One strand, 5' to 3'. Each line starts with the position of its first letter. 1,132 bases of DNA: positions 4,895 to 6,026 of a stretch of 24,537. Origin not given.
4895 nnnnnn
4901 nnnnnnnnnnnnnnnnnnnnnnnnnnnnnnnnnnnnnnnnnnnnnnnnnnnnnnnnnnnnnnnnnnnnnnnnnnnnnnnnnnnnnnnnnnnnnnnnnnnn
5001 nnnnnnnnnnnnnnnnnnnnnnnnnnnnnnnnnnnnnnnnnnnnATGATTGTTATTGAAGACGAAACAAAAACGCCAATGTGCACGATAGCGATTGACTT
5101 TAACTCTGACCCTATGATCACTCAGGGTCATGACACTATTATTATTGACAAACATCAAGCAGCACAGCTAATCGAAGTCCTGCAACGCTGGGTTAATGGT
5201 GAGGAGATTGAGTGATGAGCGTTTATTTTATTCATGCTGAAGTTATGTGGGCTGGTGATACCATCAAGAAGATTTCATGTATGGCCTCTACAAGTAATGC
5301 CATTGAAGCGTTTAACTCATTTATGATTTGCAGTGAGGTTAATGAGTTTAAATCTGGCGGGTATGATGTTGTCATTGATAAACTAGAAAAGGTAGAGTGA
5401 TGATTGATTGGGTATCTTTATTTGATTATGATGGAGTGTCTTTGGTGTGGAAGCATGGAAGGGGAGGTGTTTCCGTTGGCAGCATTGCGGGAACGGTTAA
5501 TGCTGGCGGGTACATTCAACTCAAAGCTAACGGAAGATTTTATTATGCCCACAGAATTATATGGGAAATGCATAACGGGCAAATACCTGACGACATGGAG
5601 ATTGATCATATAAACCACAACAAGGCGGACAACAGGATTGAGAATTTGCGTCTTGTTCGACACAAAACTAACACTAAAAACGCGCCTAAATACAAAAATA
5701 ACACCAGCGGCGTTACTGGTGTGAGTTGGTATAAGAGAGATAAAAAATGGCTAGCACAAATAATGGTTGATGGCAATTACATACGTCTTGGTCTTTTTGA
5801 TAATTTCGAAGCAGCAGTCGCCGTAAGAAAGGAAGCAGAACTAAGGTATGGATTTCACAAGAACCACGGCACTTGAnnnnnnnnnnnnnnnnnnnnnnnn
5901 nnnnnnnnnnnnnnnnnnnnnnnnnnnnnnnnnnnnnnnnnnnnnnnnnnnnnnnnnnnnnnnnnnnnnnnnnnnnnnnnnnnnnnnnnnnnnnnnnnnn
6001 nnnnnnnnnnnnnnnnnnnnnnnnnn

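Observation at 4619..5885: Small-gene cassette plus AP2-HNH endonuclease wedged between terminase and portal, with its own promoter-like elements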

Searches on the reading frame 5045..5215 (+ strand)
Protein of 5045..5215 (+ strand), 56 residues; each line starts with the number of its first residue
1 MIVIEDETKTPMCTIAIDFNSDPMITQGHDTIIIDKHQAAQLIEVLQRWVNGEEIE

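Call 4: search_protein_families(library=pfam, proteins=[window:5045-5215:+], max_evalue=0.01)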
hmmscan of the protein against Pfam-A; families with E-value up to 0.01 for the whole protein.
window:5045-5215:+ (56 aa): 1 family
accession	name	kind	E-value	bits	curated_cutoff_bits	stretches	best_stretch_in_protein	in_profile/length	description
PF23819.1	DUF7189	-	0.0049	17.5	27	1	24-47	42-65/68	Family of unknown function (DUF7189)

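Call 6: search_protein_families(library=phrogs, proteins=[window:5045-5215:+], max_evalue=0.01)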
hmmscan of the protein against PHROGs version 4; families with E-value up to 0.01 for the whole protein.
window:5045-5215:+ (56 aa): 1 family
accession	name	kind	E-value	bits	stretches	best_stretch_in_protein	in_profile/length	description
phrog_13627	-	unknown function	2e-23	83.4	1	1-56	1-55/55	-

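Call 38: search_protein_families(library=pfam, proteins=[window:5045-5215:+], max_evalue=10)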
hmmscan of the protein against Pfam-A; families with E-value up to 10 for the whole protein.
window:5045-5215:+ (56 aa): 1 family
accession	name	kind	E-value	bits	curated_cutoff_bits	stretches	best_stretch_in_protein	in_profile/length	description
PF23819.1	DUF7189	-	0.0049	17.5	27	1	24-47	42-65/68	Family of unknown function (DUF7189)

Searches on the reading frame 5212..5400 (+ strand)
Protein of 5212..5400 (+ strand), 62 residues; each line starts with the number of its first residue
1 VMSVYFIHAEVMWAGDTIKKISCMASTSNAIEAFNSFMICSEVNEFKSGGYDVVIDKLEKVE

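Call 4: search_protein_families(library=pfam, proteins=[window:5212-5400:+], max_evalue=0.01)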
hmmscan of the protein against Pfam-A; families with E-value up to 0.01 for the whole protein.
window:5212-5400:+ (62 aa): 0 families

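Call 6: search_protein_families(library=phrogs, proteins=[window:5212-5400:+], max_evalue=0.01)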
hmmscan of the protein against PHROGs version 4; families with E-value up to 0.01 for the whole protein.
window:5212-5400:+ (62 aa): 1 family
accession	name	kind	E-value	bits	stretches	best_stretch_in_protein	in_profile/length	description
phrog_26739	-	unknown function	9.4e-18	65.5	1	2-62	1-62/62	-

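Call 38: search_protein_families(library=pfam, proteins=[window:5212-5400:+], max_evalue=10)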
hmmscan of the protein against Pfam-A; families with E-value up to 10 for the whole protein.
window:5212-5400:+ (62 aa): 0 families

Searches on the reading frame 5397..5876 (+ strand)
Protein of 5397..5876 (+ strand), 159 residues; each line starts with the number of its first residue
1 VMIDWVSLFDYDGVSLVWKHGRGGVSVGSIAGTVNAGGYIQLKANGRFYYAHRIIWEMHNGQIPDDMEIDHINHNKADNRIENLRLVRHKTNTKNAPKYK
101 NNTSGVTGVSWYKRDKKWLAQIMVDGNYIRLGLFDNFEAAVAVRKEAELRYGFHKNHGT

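Call 4: search_protein_families(library=pfam, proteins=[window:5397-5876:+], max_evalue=0.01)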
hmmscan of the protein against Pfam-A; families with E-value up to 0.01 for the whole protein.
window:5397-5876:+ (159 aa): 2 families
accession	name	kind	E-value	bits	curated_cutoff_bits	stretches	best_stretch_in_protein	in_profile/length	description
PF13392.12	HNH_3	-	2.2e-21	75.6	24.8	1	49-93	1-45/46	HNH endonuclease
PF00847.26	AP2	-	1.2e-05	26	33.3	1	104-140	1-41/54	AP2 domain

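Call 6: search_protein_families(library=phrogs, proteins=[window:5397-5876:+], max_evalue=0.01)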
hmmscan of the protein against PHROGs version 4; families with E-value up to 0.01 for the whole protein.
window:5397-5876:+ (159 aa): 29 families (the best 25 are shown)
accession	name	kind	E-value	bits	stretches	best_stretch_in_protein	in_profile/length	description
phrog_99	-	DNA, RNA and nucleotide metabolism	1.9e-66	226.3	1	4-158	113-267/383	HNH endonuclease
phrog_4578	-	DNA, RNA and nucleotide metabolism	1.5e-39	135.9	1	51-158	14-121/130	HNH endonuclease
phrog_3593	-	DNA, RNA and nucleotide metabolism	3.9e-29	102.8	1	32-149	76-194/210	HNH endonuclease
phrog_374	-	DNA, RNA and nucleotide metabolism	7.8e-20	72.2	1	56-151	315-406/617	HNH endonuclease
phrog_59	-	DNA, RNA and nucleotide metabolism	5.6e-16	59.9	1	17-123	158-246/423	HNH endonuclease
phrog_826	-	DNA, RNA and nucleotide metabolism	5.6e-15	56.6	1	32-98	90-160/281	HNH endonuclease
phrog_959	-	DNA, RNA and nucleotide metabolism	1.8e-14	54.6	1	35-105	40-115/138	HNH endonuclease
phrog_13470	-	DNA, RNA and nucleotide metabolism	8.5e-14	53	1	77-151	67-142/152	HNH endonuclease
phrog_1891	-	DNA, RNA and nucleotide metabolism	3.6e-12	47.2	1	34-93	147-209/255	HNH endonuclease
phrog_6254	-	DNA, RNA and nucleotide metabolism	2.7e-10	41.7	1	32-101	19-88/154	HNH endonuclease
phrog_1872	-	DNA, RNA and nucleotide metabolism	7.1e-10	40.1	1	35-124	46-137/166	endonuclease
phrog_1492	-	DNA, RNA and nucleotide metabolism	2e-09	38.1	1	39-96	100-159/414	HNH endonuclease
phrog_953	-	DNA, RNA and nucleotide metabolism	8.1e-09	36.3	1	86-149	295-359/420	HNH endonuclease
phrog_15471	-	DNA, RNA and nucleotide metabolism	3.6e-08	34.5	1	47-96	30-80/183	HNH endonuclease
phrog_24751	-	DNA, RNA and nucleotide metabolism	9.9e-08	33.1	1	102-151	7-56/65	HNH endonuclease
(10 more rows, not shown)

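Call 19: search_dna_similar(query=window:5397-5876:+, collection=phages, mode=protein, max_rows=60)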
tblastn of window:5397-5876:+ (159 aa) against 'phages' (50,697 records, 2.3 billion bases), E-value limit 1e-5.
Records with a match: 3857; places in all: 6130; records where one place covers at least 80% of the query: 2323.
Best place of each record, by identity: 60-80% 19; <60% 3838.
By first word of the organism name: Salmonella 796; Escherichia 690; Klebsiella 678; Vibrio 486; Acinetobacter 93; Streptococcus 87; Pectobacterium 80; Pseudomonas 78; Yersinia 56; Shigella 51; and 95 more.
By host as written in the record: - 778; Klebsiella pneumoniae 329; Escherichia coli 245; Salmonella enterica 94; Salmonella enterica subsp. enterica serovar Enteritidis 77; Salmonella enterica subsp. enterica serovar Typhimurium 73; Salmonella sp. 68; Salmonella enterica subsp. enterica serovar Enteritidis PT1 51; and 793 more.
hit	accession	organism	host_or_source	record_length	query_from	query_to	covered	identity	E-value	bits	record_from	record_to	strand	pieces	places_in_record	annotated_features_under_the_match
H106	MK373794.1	Escherichia phage vB_EcoS_HdK1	Escherichia coli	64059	1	158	99%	57.0%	5e-51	179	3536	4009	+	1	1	putative HNH endonuclease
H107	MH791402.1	Salmonella phage Segz_1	Salmonella enterica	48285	1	158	99%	56.0%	7e-50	176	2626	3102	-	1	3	hypothetical protein (x2)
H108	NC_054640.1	Salmonella phage Segz_1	Salmonella enterica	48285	1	158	99%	56.0%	7e-50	176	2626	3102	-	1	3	HNH endonuclease | hypothetical protein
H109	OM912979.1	Salmonella phage CF-SP1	Salmonella enterica subsp. enterica ...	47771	1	158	99%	56.0%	9e-50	176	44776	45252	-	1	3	hypothetical protein (x2)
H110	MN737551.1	Salmonella phage LPSTLL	Salmonella enterica subsp. enterica ...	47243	1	158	99%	56.0%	2e-49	175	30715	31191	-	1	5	hypothetical protein (x2)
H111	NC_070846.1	Salmonella phage LPSTLL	Salmonella enterica subsp. enterica ...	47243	1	158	99%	56.0%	2e-49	175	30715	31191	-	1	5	HNH endonuclease | hypothetical protein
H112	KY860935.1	Salmonella phage LPST10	Salmonella enterica serovar Typhimurium ...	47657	2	158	99%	56.3%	2e-50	178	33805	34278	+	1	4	homing endonuclease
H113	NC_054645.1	Salmonella phage LPST10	Salmonella enterica serovar Typhimurium ...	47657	2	158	99%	56.3%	2e-50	178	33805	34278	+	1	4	HNH endonuclease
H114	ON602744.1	Klebsiella phage VLCpiS13b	Klebsiella pneumoniae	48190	2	158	99%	56.1%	2e-51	181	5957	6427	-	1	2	HNH endonuclease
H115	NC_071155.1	Klebsiella phage VLCpiS13b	Klebsiella pneumoniae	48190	2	158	99%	56.1%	2e-51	181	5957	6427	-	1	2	HNH endonuclease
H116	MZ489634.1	Salmonella phage D10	Salmonella enterica subsp. enterica ...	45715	1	158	99%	55.3%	8e-49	173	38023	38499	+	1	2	hypothetical protein (x2)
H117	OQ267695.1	Salmonella phage Pu29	Salmonella enterica subsp. enterica ...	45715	1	158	99%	55.3%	8e-49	173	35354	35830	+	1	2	hypothetical protein (x2)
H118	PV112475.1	Salmonella phage LPST49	Salmonella sp. LST3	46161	1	158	99%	54.7%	4e-48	171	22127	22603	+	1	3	hypothetical protein (x2)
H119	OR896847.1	Klebsiella phage HelplessSquare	Klebsiella pneumoniae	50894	2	158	99%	55.1%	5e-46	165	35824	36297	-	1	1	HNH endonuclease | hypothetical protein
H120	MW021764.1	Klebsiella phage P528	Klebsiella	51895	2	158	99%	55.1%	5e-46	165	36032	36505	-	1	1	putative HNH endonuclease | hypothetical protein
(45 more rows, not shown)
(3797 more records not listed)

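Call 52: find_homologous_proteins(query=window:5400-5873:+, max_evalue=1e-20)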
Query window:5400-5873:+ (158 aa): 498 proteins with E <= 1e-20 among 661 candidates; the best 120 are listed.
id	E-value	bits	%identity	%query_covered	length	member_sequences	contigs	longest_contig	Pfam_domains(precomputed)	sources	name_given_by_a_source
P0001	2.0e-102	358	98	100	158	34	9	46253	PF00847.27,PF13392.13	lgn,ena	-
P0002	6.5e-89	314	87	100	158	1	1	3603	PF13392.13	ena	-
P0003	2.6e-50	188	56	99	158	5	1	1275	PF13392.13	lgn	-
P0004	3.3e-50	188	56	99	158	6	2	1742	PF13392.13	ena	-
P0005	2.5e-49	185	56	99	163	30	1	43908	PF13392.13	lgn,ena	-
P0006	1.5e-48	183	56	98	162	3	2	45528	PF13392.13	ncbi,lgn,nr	ncbi:TPA: HNH endonuclease [Escherichia coli]|nr:HNH endonuclease [Escherichia coli]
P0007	4.3e-48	181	56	99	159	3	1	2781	PF13392.13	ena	-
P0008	4.8e-48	181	55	99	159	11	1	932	PF13392.13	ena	-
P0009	1.0e-47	180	55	99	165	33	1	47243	PF13392.13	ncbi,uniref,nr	ncbi:HNH endonuclease [Salmonella phage LPSTLL]|uniref:HNH nuclease domain-containing protein n=1 Ta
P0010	4.9e-46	174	53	99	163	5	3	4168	PF13392.13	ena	-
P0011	7.5e-46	174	54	99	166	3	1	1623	PF13392.13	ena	-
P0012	1.3e-45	173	52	99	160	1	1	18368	PF00847.27,PF13392.13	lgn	-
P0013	2.1e-45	172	53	98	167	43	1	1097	PF13392.13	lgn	-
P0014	2.8e-45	172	53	99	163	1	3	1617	PF13392.13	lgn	-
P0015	4.5e-45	171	54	99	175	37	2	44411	PF13392.13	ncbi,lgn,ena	-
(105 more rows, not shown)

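Call 53: find_encoding_contigs(protein=P0001, flank=4000, max_places=8)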
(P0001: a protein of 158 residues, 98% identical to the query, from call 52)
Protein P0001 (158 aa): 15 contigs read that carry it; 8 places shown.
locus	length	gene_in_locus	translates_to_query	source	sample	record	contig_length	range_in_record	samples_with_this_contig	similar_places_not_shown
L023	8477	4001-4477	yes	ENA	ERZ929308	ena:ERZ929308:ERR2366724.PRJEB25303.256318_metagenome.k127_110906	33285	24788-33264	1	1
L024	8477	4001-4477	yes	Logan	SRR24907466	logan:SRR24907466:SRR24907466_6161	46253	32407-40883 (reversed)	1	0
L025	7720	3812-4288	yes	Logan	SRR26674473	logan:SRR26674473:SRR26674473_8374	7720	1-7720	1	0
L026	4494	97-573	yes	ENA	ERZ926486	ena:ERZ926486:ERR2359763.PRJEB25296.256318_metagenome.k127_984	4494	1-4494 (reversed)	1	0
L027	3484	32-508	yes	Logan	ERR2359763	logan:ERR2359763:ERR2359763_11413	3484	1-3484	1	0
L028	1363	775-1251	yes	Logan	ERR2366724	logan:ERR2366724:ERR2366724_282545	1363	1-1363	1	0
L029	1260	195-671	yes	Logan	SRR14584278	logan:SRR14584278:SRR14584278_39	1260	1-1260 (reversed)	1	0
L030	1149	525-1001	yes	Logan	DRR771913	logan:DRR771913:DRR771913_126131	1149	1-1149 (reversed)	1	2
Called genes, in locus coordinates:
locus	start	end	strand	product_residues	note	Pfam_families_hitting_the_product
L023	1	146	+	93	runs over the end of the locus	-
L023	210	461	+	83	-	PF24233:DUF7446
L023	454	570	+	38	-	-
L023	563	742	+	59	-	-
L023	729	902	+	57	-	PF24022:DUF7334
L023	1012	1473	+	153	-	-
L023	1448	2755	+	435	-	PF03237:Terminase_6N, PF17289:Terminase_6C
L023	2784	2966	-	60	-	-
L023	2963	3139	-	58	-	-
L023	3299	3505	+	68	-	-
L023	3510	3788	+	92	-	-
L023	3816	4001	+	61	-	-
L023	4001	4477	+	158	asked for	PF13392:HNH_3, PF00847:AP2 (faint)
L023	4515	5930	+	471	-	PF06381:Phage_portal_3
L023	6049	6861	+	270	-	PF04233:Phage_Mu_F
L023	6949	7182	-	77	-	-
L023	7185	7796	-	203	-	-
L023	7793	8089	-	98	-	PF27050:Phage_P22_Y8K6 (weak)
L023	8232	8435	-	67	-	-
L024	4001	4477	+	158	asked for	PF13392:HNH_3, PF00847:AP2 (faint)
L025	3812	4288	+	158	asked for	PF13392:HNH_3, PF00847:AP2 (faint)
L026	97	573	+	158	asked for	PF13392:HNH_3, PF00847:AP2 (faint)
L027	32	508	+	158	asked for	PF13392:HNH_3, PF00847:AP2 (faint)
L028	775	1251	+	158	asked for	PF13392:HNH_3, PF00847:AP2 (faint)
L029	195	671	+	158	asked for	PF13392:HNH_3, PF00847:AP2 (faint)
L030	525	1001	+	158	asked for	PF13392:HNH_3, PF00847:AP2 (faint)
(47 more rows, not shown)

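Call 54: find_encoding_contigs(protein=P0002, flank=4000, max_places=4)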
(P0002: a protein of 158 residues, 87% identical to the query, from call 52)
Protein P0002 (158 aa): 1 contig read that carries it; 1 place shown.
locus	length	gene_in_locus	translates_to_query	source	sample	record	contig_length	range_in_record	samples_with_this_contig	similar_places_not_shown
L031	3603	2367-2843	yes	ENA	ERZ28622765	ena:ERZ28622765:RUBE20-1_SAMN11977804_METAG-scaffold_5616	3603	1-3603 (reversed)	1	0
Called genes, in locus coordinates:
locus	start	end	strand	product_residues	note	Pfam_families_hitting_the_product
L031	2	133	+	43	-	?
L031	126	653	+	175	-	-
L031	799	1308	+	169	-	-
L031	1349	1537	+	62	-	PF17288:Terminase_3C (weak)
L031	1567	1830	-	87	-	-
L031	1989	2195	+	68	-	-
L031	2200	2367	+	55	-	-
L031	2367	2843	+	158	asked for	PF13392:HNH_3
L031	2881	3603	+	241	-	?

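Call 57: search_solved_structures(query=window:5400-5873:+, max_evalue=1, show_alignments=2)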
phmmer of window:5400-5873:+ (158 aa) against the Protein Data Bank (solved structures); distinct sequences matched with E-value up to 1: 2.
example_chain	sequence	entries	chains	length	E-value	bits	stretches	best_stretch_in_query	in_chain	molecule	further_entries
1u3e_M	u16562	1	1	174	0.068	16.1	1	43-97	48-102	HNH homing endonuclease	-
3j70_A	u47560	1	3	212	0.62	13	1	2-59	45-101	monoclonal antibody 17b light chain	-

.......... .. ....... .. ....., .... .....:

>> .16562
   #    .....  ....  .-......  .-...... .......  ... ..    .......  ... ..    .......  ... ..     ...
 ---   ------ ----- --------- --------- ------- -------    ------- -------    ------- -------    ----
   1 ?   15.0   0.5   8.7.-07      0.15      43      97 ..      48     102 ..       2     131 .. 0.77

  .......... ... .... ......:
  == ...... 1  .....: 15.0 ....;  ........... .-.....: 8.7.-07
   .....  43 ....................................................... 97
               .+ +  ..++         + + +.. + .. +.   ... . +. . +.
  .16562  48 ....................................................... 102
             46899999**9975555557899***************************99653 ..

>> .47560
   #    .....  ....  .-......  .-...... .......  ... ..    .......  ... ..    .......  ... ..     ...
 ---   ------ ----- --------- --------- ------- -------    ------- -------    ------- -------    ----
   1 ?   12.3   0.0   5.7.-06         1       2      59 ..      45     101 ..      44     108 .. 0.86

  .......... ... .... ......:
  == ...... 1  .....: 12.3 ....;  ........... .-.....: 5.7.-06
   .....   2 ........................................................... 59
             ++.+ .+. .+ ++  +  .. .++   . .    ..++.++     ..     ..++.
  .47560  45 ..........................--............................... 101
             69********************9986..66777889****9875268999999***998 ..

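Call 69: predict_structure(alignment_id=A4)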
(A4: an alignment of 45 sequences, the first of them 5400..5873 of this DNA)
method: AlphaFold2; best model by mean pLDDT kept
length: 158 residues; sequences in the alignment: 45
mean_pLDDT: 87.4   pTM: 0.63
mean pLDDT of the five models: 87.4, 86.6, 86.6, 85.3, 84.2
residues with pLDDT >= 90: 94; 70-90: 47; 50-70: 17; < 50: 0
segments of 3 or more residues with pLDDT < 50: none
pLDDT, mean of each block of 10 residues (from residue 1): 91 92 89 94 92 95 90 90 84 64 83 93 85 95 90 68
secondary structure, 60 per line:
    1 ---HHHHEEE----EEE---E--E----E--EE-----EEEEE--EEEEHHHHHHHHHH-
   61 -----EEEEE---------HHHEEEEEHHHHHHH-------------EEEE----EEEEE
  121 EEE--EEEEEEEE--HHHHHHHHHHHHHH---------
elements in order: H4-7 E8-10 E15-17 E39-43 E46-49 H50-59 E66-70 E83-87 H88-94 E108-111 E116-123 E126-133 H136-149

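Call 72: fold_search(model_id=the predicted structure, library=pdb)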
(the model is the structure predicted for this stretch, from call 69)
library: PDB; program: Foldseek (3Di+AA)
matches with E <= 10: 355; with E <= 0.001: 0
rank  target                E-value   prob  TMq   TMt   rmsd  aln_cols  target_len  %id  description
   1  1u3e_M                3.3e-03  0.99  0.44  0.41  14.8       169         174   18  DNA binding and cleavage by the HNH homing endonuclease I-HmuI (released 2004-08-31)
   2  7wq5_A                6.3e-02  1.00  0.28  0.25   1.4        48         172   27  Crystal structure of Arabidopsis transcriptional factor WRINKLED1 with dsDNA (released 2022-08-31)
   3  7et5                  9.7e-02  1.00  0.27  0.43   1.2        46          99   28  Crystal structure of Arabidopsis TEM1 AP2 domain (released 2021-09-15)
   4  9hqv_Yn               1.0e-01  1.00  0.31  0.25   2.9        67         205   25  Cryo-EM structure of the small subunit of the mitochondrial ribosome from Toxoplasma gondii (released 2025-06-11)
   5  7et4_A                1.2e-01  1.00  0.28  0.43   3.9        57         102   26  Crystal structure of Arabidopsis TEM1 AP2 domain (released 2021-09-15)
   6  7wq5_B                1.2e-01  0.99  0.29  0.29   3.9        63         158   27  Crystal structure of Arabidopsis transcriptional factor WRINKLED1 with dsDNA (released 2022-08-31)
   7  7et4_J                1.4e-01  1.00  0.29  0.44   5.0        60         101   25  Crystal structure of Arabidopsis TEM1 AP2 domain (released 2021-09-15)
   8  1gcc_A                1.6e-01  1.00  0.28  0.67   1.4        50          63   26  SOLUTION NMR STRUCTURE OF THE COMPLEX OF GCC-BOX BINDING DOMAIN OF ATERF1 AND GCC-BOX DNA, MINIMIZED AVERAGE STRUCTURE (released 1999-03-23)
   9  1evw_A                1.6e-01  0.77  0.31  0.31   7.5        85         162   10  L116A MUTANT OF THE HOMING ENDONUCLEASE I-PPOI COMPLEXED TO HOMING SITE DNA. (released 2000-08-03)
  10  9g6k_LG               1.7e-01  0.66  0.23  0.24  14.6        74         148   23  LSU structure derived from the LSU sample of the mitoribosome from T. gondii. (released 2024-12-11)
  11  7et4_D                1.8e-01  0.99  0.29  0.43   4.0        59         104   25  Crystal structure of Arabidopsis TEM1 AP2 domain (released 2021-09-15)
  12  9i05_XH               2.1e-01  0.60  0.22  0.20   8.1        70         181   23  Cryo-EM structure of the large subunit of the mitochondrial ribosome from Toxoplasma gondii (released 2025-06-11)
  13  3igm_B                2.4e-01  0.72  0.19  0.44  14.1        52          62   27  A 2.2A crystal structure of the AP2 domain of PF14_0633 from P. falciparum, bound as a domain-swapped dimer to its cog (released 2009-11-10)
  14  7et4_G                3.5e-01  0.98  0.27  0.42   3.8        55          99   27  Crystal structure of Arabidopsis TEM1 AP2 domain (released 2021-09-15)
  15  9g6k_Lk               3.7e-01  0.84  0.24  0.21   3.1        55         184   22  LSU structure derived from the LSU sample of the mitoribosome from T. gondii. (released 2024-12-11)
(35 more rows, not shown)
